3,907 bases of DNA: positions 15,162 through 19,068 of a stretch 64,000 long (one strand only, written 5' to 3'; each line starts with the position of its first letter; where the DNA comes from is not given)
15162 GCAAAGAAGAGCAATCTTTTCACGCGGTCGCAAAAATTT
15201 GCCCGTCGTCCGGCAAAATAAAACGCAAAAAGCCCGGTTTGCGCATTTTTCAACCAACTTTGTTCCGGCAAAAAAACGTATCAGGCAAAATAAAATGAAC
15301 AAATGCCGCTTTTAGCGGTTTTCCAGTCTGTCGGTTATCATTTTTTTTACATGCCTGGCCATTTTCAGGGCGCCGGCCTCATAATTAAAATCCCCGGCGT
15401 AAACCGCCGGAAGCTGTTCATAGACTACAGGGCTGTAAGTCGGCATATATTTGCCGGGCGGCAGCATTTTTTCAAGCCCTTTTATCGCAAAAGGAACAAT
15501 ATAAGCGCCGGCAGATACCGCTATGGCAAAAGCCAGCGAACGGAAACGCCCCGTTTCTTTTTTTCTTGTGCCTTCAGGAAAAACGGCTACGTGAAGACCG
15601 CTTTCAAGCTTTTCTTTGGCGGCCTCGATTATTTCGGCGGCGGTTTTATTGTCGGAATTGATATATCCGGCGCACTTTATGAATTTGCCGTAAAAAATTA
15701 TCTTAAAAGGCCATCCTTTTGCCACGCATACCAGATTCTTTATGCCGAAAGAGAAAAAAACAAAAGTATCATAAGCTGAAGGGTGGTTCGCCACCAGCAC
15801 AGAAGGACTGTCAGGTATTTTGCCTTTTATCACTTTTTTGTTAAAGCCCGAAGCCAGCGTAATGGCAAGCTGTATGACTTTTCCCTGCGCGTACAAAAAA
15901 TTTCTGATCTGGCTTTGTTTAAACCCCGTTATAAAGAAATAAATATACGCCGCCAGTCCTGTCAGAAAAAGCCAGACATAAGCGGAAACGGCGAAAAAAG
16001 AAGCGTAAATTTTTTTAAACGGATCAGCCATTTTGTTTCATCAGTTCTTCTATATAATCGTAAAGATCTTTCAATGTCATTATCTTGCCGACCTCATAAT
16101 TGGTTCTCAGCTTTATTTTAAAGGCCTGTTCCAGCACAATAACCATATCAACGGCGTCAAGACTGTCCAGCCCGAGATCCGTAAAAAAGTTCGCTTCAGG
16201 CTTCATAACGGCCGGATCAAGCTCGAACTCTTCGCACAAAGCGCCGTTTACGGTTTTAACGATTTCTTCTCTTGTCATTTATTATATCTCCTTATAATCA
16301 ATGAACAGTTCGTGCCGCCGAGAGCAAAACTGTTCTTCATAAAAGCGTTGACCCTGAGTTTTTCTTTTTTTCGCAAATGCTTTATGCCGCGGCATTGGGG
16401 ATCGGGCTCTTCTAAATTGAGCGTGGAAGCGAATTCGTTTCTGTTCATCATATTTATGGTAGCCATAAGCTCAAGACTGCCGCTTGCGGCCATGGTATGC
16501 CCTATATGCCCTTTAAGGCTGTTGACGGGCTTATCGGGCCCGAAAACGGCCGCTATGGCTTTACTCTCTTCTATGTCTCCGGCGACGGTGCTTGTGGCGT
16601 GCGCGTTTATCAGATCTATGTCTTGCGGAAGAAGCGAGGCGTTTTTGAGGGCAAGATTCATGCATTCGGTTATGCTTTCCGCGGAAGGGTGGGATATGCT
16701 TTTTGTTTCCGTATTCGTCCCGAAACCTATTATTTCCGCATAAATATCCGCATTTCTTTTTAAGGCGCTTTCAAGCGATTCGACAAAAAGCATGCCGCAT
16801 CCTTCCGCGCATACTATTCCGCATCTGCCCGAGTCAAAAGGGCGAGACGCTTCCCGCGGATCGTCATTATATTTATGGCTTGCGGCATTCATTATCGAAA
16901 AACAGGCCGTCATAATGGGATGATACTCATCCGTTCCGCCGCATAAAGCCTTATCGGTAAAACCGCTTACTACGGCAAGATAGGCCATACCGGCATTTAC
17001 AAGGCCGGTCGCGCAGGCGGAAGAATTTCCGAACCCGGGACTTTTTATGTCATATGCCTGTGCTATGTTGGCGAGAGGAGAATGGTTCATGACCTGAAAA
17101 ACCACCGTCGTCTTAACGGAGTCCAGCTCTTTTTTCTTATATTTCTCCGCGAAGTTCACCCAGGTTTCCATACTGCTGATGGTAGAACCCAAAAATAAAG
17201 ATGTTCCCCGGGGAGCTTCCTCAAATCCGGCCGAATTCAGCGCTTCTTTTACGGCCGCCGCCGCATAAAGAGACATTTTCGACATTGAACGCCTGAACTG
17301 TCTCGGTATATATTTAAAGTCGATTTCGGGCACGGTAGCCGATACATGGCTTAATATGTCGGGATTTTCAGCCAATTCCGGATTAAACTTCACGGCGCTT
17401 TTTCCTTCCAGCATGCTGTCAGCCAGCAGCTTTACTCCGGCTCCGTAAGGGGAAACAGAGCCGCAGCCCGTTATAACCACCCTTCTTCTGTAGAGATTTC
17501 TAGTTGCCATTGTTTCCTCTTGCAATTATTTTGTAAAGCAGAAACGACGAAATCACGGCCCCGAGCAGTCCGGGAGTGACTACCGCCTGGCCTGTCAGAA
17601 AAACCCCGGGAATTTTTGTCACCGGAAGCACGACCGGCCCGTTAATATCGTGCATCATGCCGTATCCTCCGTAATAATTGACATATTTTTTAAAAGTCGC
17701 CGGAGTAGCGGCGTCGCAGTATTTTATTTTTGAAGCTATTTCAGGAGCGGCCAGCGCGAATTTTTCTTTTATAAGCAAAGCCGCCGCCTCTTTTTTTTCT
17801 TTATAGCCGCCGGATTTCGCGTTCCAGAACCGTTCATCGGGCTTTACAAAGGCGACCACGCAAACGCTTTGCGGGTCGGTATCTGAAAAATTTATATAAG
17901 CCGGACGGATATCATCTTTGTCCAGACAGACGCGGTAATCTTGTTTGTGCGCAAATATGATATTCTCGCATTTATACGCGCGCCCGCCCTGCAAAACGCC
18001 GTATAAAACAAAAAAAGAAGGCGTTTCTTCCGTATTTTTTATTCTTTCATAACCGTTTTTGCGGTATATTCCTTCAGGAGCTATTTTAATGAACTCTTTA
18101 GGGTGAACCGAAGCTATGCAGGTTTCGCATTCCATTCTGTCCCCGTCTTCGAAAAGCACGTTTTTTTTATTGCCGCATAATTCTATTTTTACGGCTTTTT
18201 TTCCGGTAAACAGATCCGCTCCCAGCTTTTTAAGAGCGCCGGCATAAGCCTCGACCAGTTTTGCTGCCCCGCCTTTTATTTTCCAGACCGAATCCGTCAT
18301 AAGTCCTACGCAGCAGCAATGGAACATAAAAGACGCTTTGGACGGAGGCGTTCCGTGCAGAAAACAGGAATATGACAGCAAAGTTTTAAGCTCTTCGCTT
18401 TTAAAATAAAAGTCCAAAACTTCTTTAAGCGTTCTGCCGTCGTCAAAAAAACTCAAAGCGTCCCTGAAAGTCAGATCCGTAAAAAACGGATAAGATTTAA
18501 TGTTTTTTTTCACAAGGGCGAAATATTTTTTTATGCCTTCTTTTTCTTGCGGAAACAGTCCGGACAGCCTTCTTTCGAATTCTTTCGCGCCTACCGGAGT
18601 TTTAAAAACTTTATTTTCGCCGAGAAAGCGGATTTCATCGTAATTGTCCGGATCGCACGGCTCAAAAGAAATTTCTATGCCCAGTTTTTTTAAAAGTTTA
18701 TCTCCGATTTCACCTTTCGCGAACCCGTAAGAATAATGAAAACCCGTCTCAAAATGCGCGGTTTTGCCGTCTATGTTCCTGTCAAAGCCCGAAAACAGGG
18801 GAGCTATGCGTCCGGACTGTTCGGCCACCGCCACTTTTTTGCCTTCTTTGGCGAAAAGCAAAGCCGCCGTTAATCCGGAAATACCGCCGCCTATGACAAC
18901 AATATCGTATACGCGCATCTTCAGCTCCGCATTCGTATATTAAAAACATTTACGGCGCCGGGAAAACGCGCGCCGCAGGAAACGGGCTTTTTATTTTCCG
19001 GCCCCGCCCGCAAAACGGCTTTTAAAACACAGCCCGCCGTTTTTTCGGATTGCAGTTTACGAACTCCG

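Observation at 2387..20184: Aryl-polyene/flexirubin-like type II PKS-FAS lipid cluster lacking any starter-unit or tailoring methyltransferase gene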

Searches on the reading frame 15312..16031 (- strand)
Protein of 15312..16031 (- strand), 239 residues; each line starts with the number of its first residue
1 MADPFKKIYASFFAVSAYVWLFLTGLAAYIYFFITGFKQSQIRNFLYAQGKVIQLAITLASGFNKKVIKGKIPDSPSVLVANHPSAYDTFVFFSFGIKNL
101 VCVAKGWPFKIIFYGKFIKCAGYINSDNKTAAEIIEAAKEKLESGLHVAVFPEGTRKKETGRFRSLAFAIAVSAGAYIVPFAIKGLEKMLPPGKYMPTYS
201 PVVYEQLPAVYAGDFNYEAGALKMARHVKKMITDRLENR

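Call 5: search_protein_families(library=pfam, proteins=[window:15312-16031:-], max_evalue=0.01)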
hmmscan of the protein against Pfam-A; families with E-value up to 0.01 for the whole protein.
window:15312-16031:- (239 aa): 1 family
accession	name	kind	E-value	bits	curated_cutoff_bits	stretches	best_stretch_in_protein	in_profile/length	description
PF01553.26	Acyltransferase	-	3.5e-18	66.1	23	1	71-184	9-132/132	Acyltransferase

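Call 7: search_protein_families(library=ncbifam, proteins=[window:15312-16031:-], max_evalue=0.01)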
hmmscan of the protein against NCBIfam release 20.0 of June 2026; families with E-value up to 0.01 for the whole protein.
window:15312-16031:- (239 aa): 5 families
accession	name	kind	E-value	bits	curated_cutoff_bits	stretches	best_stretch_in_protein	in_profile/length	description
TIGR00530.1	AGP_acyltrn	subfamily_domain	2.7e-19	69.2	102.95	1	67-183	7-129/130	1-acylglycerol-3-phosphate O-acyltransferase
NF006386.0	PRK08633.1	equivalog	3.5e-07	28.3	1221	1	72-186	437-554/1147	acyl-[ACP]--phospholipid O-acyltransferase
NF011593.0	PRK15018.1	equivalog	2.6e-06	27.3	501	1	77-215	67-209/245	1-acylglycerol-3-phosphate O-acyltransferase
NF052552.1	LyOrLpactfOlsARHOCB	equivalog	9.3e-05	21.5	300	1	69-157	80-168/271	lyso-ornithine lipid O-acyltransferase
NF052553.1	LyOrLpactfOlsABRUA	equivalog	0.0019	17.4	300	1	62-156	52-147/263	lyso-ornithine lipid O-acyltransferase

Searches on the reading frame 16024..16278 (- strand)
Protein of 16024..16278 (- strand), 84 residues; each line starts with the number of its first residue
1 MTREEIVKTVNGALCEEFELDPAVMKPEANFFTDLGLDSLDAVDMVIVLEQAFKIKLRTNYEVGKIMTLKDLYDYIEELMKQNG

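Call 5: search_protein_families(library=pfam, proteins=[window:16024-16278:-], max_evalue=0.01)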
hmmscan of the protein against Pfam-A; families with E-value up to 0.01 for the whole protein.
window:16024-16278:- (84 aa): 1 family
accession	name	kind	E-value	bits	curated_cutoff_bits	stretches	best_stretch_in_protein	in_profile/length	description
PF00550.31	PP-binding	-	1.2e-10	41.9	20.8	1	12-76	5-67/67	Phosphopantetheine attachment site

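Call 7: search_protein_families(library=ncbifam, proteins=[window:16024-16278:-], max_evalue=0.01)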
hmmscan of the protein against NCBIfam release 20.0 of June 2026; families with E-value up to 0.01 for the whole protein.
window:16024-16278:- (84 aa): 17 families
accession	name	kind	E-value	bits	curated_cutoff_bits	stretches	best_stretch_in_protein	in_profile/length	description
NF003757.0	PRK05350.1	equivalog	1.6e-17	63.5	65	1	1-82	2-82/83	acyl carrier protein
NF002148.0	PRK00982.1-2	subfamily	3e-16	59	71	1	3-78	2-76/79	acyl carrier protein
NF002150.0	PRK00982.1-4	subfamily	3.6e-15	56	66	1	1-78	1-77/80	acyl carrier protein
TIGR00517.1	acyl_carrier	equivalog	2.1e-14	53.1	70.45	1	4-78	2-75/77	acyl carrier protein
NF002151.0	PRK00982.1-5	equivalog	4.6e-12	45.9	92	1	5-79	3-76/78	acyl carrier protein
NF002149.0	PRK00982.1-3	equivalog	8.4e-12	44.9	106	1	5-78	3-75/78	acyl carrier protein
NF002147.0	PRK00982.1-1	equivalog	1.1e-08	34.8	84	1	1-80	3-81/83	acyl carrier protein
NF040636.1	AcpM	exception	2.3e-08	33.9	146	1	2-83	2-82/93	meromycolate extension acyl carrier protein AcpM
NF009104.0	PRK12449.1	equivalog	2.4e-08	33.8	70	1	1-78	1-77/80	acyl carrier protein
NF005079.0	PRK06508.1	equivalog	6.9e-07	29.6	83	1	9-58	7-56/93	acyl carrier protein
NF006031.0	PRK08172.1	equivalog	1.8e-06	28.5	76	1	15-73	14-71/82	acyl carrier protein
NF058660.1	cispen_ACP_AmcB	equivalog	4.1e-06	26.9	80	1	8-80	4-79/80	cispentacin biosynthesis acyl carrier protein AmcB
NF006617.0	PRK09184.1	subfamily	1.3e-05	25.1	70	1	13-78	21-92/96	phosphopantetheine-binding protein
NF041592.1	carboxyl_red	equivalog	7.7e-05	20.5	1300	1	9-82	645-717/1160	carboxylic acid reductase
NF005798.0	PRK07639.1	equivalog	0.00087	19.7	100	1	1-83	1-85/91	petrobactin biosynthesis protein AsbD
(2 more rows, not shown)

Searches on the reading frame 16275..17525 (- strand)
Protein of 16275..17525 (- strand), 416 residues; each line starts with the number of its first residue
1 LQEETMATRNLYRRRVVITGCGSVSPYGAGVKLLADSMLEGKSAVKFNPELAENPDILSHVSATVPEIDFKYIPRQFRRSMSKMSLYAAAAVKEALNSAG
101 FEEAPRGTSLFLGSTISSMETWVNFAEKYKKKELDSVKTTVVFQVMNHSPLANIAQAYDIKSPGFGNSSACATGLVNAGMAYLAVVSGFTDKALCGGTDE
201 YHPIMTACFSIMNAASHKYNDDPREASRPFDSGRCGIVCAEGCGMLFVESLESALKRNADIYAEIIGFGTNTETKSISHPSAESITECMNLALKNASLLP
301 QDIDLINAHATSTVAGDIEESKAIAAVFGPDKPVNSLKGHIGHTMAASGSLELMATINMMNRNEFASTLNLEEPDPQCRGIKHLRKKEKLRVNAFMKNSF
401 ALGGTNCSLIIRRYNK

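Call 5: search_protein_families(library=pfam, proteins=[window:16275-17525:-], max_evalue=0.01)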
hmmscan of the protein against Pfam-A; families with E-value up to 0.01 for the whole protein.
window:16275-17525:- (416 aa): 2 families
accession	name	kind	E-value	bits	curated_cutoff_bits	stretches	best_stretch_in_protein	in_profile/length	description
PF00109.32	ketoacyl-synt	-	4.6e-30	105.5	20.8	1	14-254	2-252/252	Beta-ketoacyl synthase, N-terminal domain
PF02801.28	Ketoacyl-synt_C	-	2.3e-27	95.8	20.8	1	262-372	1-119/119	Beta-ketoacyl synthase, C-terminal domain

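Call 7: search_protein_families(library=ncbifam, proteins=[window:16275-17525:-], max_evalue=0.01)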
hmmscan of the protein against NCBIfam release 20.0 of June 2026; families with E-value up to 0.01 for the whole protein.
window:16275-17525:- (416 aa): 24 families
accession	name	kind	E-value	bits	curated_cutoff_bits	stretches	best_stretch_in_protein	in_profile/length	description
NF006587.0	PRK09116.1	equivalog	3.5e-95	319.2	470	1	14-414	2-407/408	beta-ketoacyl-ACP synthase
TIGR03150.1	fabF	equivalog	1.4e-87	294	493.75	1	14-412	1-407/407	beta-ketoacyl-ACP synthase II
NF005589.0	PRK07314.1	subfamily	5.6e-83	279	387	1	13-414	3-412/413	beta-ketoacyl-ACP synthase II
NF004970.0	PRK06333.1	subfamily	1.8e-81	274.1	525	1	13-415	3-423/424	beta-ketoacyl-ACP synthase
NF005935.0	PRK07967.1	equivalog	8.1e-81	271.9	630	1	14-415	2-405/406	beta-ketoacyl-ACP synthase I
NF006274.0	PRK08439.1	equivalog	1.5e-58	198.5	621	1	14-413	2-405/406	beta-ketoacyl-ACP synthase II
NF005490.0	PRK07103.1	equivalog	1.2e-56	192.6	445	1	14-414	4-413/414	polyketide beta-ketoacyl:acyl carrier protein synthase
NF005076.0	PRK06501.1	equivalog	1.6e-54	185.4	629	1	11-414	8-423/425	beta-ketoacyl-ACP synthase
NF005916.1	PRK07910.1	equivalog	4.8e-53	180.6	560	1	15-414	13-418/418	KasA/KasB family beta-ketoacyl-ACP synthase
NF006434.0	PRK08722.1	equivalog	1.4e-50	172.4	759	1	13-413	3-413/414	beta-ketoacyl-ACP synthase II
NF006618.0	PRK09185.1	subfamily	8.4e-49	166.6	407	1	15-413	4-392/394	beta-ketoacyl-ACP synthase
NF004618.0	PRK05952.1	equivalog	1e-47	162.9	455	1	15-413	3-382/384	beta-ketoacyl-ACP synthase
NF058662.1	cispenta_AmcF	equivalog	4.2e-36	124.7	325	1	16-411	2-367/369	cispentacin biosynthesis acyltransferase subunit AmcF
NF045894.1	PKS_plus_SDR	equivalog_domain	8.7e-30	103.1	1740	1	153-378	155-383/1515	type I polyketide synthase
NF040607.1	mycolic_Pks13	equivalog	1.4e-23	82.4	2100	1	154-377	254-481/1680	polyketide synthase Pks13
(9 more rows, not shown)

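Call 49: search_solved_structures(query=window:16275-17510:-, max_evalue=1e-40)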
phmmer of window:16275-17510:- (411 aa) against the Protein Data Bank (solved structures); distinct sequences matched with E-value up to 1e-40: 60.
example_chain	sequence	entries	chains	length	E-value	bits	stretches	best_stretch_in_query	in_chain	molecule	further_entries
7f27_A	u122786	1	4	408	1.2e-71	245.1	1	9-409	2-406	3-oxoacyl-(Acyl-carrier-protein) synthase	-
4ewg_A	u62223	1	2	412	9.5e-70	238.9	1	9-409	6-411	Beta-ketoacyl synthase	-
7pps_A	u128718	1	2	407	2.8e-61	211.1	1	8-409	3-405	3-oxoacyl-[acyl-carrier-protein] synthase 1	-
1j3n_A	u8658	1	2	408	2.2e-60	208.1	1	9-408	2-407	3-oxoacyl-(acyl-carrier protein) synthase II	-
3u0f_A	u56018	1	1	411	2.2e-60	208.1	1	9-410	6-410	Beta-ketoacyl synthase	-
3lrf_A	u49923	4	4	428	2.4e-60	208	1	8-410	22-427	Beta-ketoacyl synthase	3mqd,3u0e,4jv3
9mlw_A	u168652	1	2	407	5e-60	206.9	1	9-409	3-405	3-oxoacyl-[acyl-carrier-protein] synthase 1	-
1dd8_A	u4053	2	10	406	7.9e-60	206.3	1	9-409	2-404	BETA-KETOACYL [ACYL CARRIER PROTEIN] SYNTHASE I | KETOACYL SYNTHASE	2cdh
5kof_B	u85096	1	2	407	2.5e-59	204.6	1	9-409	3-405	3-oxoacyl-[acyl-carrier-protein] synthase 1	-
2byw_A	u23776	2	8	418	2.7e-59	204.5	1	9-409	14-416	3-OXOACYL-[ACYL-CARRIER-PROTEIN] SYNTHASE I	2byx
1fj4_A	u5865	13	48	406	2.8e-59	204.5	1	9-409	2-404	BETA-KETOACYL-[ACYL CARRIER PROTEIN] SYNTHASE I | BETA-KETOACYL ACYL CARRIER PROTEIN SYNTHASE I | 3-oxoacyl-[acyl-carrier-protein] synthase I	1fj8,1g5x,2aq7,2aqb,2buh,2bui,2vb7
7sz9_A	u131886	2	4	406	2.8e-59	204.5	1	9-408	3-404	3-oxoacyl-[acyl-carrier-protein] synthase 1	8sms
7sqi_A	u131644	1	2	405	3.3e-59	204.2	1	9-408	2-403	Beta-ketoacyl-ACP synthase I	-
3oyt_A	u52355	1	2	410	5.8e-59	203.4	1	9-411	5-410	3-oxoacyl-[acyl-carrier-protein] synthase I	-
1h4f_A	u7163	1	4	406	6.4e-59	203.3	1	9-409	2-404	3-OXOACYL-[ACYL-CARRIER-PROTEIN] SYNTHASE I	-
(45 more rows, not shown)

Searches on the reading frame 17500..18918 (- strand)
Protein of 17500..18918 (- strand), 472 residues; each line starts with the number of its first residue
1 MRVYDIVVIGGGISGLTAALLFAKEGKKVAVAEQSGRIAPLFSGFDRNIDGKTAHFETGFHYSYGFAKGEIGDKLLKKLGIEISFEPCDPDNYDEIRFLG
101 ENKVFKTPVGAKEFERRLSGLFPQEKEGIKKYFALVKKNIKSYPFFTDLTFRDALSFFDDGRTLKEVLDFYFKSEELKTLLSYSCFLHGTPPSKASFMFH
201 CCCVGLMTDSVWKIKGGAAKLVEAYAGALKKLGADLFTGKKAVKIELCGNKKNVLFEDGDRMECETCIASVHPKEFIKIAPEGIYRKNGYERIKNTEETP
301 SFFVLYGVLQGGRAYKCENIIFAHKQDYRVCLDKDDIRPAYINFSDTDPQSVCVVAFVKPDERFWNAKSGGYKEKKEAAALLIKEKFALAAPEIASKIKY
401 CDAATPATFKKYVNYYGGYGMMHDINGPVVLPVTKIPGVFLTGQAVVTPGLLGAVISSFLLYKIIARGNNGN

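Call 5: search_protein_families(library=pfam, proteins=[window:17500-18918:-], max_evalue=0.01)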
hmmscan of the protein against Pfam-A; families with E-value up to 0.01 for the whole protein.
window:17500-18918:- (472 aa): 10 families
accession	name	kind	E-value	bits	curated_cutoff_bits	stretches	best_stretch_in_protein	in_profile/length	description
PF01593.30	Amino_oxidase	-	1.2e-12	48.4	19.8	1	13-275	1-258/443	Flavin containing amine oxidoreductase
PF01266.30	DAO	-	2.3e-09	37.7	27.9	1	5-38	1-34/353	FAD dependent oxidoreductase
PF13450.12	NAD_binding_8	-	2.2e-07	31.5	21.9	1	8-68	1-57/68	NAD(P)-binding Rossmann-like domain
PF00890.30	FAD_binding_2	-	1e-06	28.7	20.4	1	5-36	1-32/414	FAD binding domain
PF07992.20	Pyr_redox_2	-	5.4e-06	26.5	26.1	1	5-39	2-178/291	Pyridine nucleotide-disulphide oxidoreductase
PF00070.33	Pyr_redox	-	8e-06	26.7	22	1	6-41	2-37/82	Pyridine nucleotide-disulphide oxidoreductase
PF03486.20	HI0933_like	-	4.4e-05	23.5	50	1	5-38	2-35/244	HI0933-like protein Rossmann domain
PF12831.13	FAD_oxidored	-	9.9e-05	22.2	27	1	5-37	1-33/416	FAD dependent oxidoreductase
PF01946.23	Thi4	-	0.00022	21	26.2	1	4-35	18-50/235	Thi4 family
PF01134.28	GIDA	-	0.00093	18.8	22.1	1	5-34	1-30/391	Glucose inhibited division protein A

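Call 7: search_protein_families(library=ncbifam, proteins=[window:17500-18918:-], max_evalue=0.01)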
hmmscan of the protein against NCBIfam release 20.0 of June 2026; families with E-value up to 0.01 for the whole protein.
window:17500-18918:- (472 aa): 77 families (the best 25 are shown)
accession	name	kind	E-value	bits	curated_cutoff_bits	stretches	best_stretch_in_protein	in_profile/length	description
TIGR02733.1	desat_CrtD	equivalog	7.5e-23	80.9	549.7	2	207-450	220-471/492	C-3',4' desaturase CrtD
TIGR02734.1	crtI_fam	subfamily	1.2e-17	63.8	238.1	2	153-322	152-327/504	phytoene desaturase family protein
TIGR02730.1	carot_isom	equivalog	1.9e-13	50.1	586.9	1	4-450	1-472/493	carotenoid isomerase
NF045637.1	carotdesatCrtDProt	equivalog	1.3e-12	47.1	580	2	160-274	164-278/485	1-hydroxycarotenoid 3,4-desaturase CrtD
NF058655.1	CrtID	equivalog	3e-12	46.1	640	2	160-306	161-307/478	bifunctional phytoene desaturase/3,4-desaturase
NF005560.0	PRK07233.1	equivalog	1.8e-09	37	252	1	5-47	2-44/435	hypothetical protein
NF005243.0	PRK06753.1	equivalog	3.6e-07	29.4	365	1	5-41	2-38/374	hypothetical protein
NF005720.0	PRK07538.1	subfamily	1.8e-06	27.1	400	1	5-44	4-43/418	hypothetical protein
NF003720.0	PRK05329.1-3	equivalog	4e-06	25.7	313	1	4-43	3-41/437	glycerol-3-phosphate dehydrogenase subunit GlpB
NF005313.0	PRK06847.1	subfamily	5.9e-06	25.5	372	1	2-35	3-36/375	hypothetical protein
TIGR00275.1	TIGR00275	subfamily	5.9e-06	25.4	183.8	1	6-39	1-34/401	aminoacetone oxidase family FAD-binding enzyme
NF053556.1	prodigi_MAP_PigB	equivalog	9e-06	24.4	850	1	4-89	155-234/659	prodigiosin MAP biosynthesis oxidoreductase PigB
TIGR00562.1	proto_IX_ox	equivalog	9.4e-06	24.5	97.85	1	5-90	4-85/470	protoporphyrinogen oxidase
NF045689.1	BCarotKetCrtO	equivalog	1.4e-05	23.9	1000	0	165-253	188-276/563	beta-carotene ketolase CrtO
NF003585.0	PRK05249.1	equivalog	2.2e-05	23.3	465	1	3-37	6-40/464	Si-specific NAD(P)(+) transhydrogenase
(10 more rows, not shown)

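Call 47: search_solved_structures(query=window:17500-18918:-, max_evalue=0.001)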
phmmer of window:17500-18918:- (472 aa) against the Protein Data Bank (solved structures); distinct sequences matched with E-value up to 0.001: 3.
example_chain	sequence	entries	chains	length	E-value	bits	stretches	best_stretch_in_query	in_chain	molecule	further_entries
2qae_A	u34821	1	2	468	0.00029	23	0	4-38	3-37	Dihydrolipoyl dehydrogenase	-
4dgk_A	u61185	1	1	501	0.00037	22.6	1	103-307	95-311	Phytoene dehydrogenase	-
8ajk_A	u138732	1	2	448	0.001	21.2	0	1-38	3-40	FAD-containing oxidoreductase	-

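Call 88: find_homologous_proteins(query=window:17500-18918:-, max_evalue=1e-10)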
Query window:17500-18918:- (472 aa): 51 proteins with E <= 1e-10 among 8000 candidates.
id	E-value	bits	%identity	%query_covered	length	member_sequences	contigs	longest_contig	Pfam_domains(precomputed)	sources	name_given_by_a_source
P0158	0.0e+0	1071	99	100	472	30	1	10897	PF01266.31,PF01593.31,PF13450.13,PF00890.31,PF07992.21,PF00070.34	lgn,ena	-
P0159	4.1e-230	783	73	99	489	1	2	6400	PF01266.31,PF01593.31,PF13450.13,PF00890.31,PF07992.21,PF00070.34,PF03486.21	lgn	-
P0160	7.2e-227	772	71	100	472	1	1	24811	PF01266.31,PF01593.31,PF13450.13,PF00890.31,PF07992.21,PF00070.34,PF03486.21,PF12831.14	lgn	-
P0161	2.6e-193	661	64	99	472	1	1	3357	PF01266.31,PF01593.31,PF13450.13,PF00890.31,PF07992.21,PF00070.34,PF03486.21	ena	-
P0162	7.7e-184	630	62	98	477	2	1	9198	PF01266.31,PF01593.31,PF13450.13,PF00890.31,PF07992.21,PF00070.34,PF03486.21,PF12831.14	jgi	-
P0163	6.1e-183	627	61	99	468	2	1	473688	PF01266.31,PF01593.31,PF13450.13,PF00890.31,PF07992.21,PF03486.21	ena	-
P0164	7.6e-173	594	58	99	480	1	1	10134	PF01266.31,PF01593.31,PF13450.13,PF00890.31,PF07992.21,PF00070.34,PF03486.21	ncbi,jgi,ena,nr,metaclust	ncbi:MAG: NAD(P)/FAD-dependent oxidoreductase [Endomicrobia bacterium]|nr:NAD(P)/FAD-dependent oxido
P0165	7.1e-158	544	54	99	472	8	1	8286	PF01266.31,PF01593.31,PF13450.13,PF00890.31,PF07992.21,PF00070.34,PF03486.21,PF12831.14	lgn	-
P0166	5.5e-155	535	53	99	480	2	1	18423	PF01266.31,PF01593.31,PF13450.13,PF00890.31,PF07992.21,PF00070.34,PF03486.21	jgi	-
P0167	1.0e-153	531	52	99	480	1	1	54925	PF01266.31,PF01593.31,PF13450.13,PF00890.31,PF00070.34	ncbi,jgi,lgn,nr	ncbi:MAG: NAD(P)/FAD-dependent oxidoreductase [Endomicrobium sp.]|jgi:all-trans-retinol 13,14-reduct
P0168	1.6e-153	530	52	99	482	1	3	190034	PF01266.31,PF01593.31,PF13450.13,PF00890.31,PF07992.21,PF00070.34,PF03486.21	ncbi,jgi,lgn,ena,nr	ncbi:MAG: FAD-binding protein [Endomicrobia bacterium]|nr:FAD-binding protein [Endomicrobiia bacteri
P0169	7.8e-142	492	51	99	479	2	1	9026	PF01266.31,PF01593.31,PF13450.13,PF00890.31,PF00070.34,PF03486.21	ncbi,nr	ncbi:MAG: NAD(P)/FAD-dependent oxidoreductase [Endomicrobium sp.]|nr:NAD(P)/FAD-dependent oxidoreduc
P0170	1.0e-134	468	49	99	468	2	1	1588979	PF01266.31,PF01593.31,PF13450.13,PF00890.31,PF07992.21,PF00070.34,PF03486.21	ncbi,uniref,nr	ncbi:phytoene desaturase family protein [Endomicrobium proavitum]|uniref:Putative All-trans-retinol 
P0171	5.8e-132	459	48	98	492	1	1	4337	PF01946.24,PF01266.31,PF01593.31,PF13450.13,PF00890.31,PF07992.21,PF00070.34,PF03486.21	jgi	jgi:all-trans-retinol 13,14-reductase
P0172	1.4e-131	458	47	100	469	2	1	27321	PF01593.31,PF13450.13,PF07992.21,PF00070.34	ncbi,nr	ncbi:MAG: NAD(P)/FAD-dependent oxidoreductase [Elusimicrobiota bacterium]|nr:NAD(P)/FAD-dependent ox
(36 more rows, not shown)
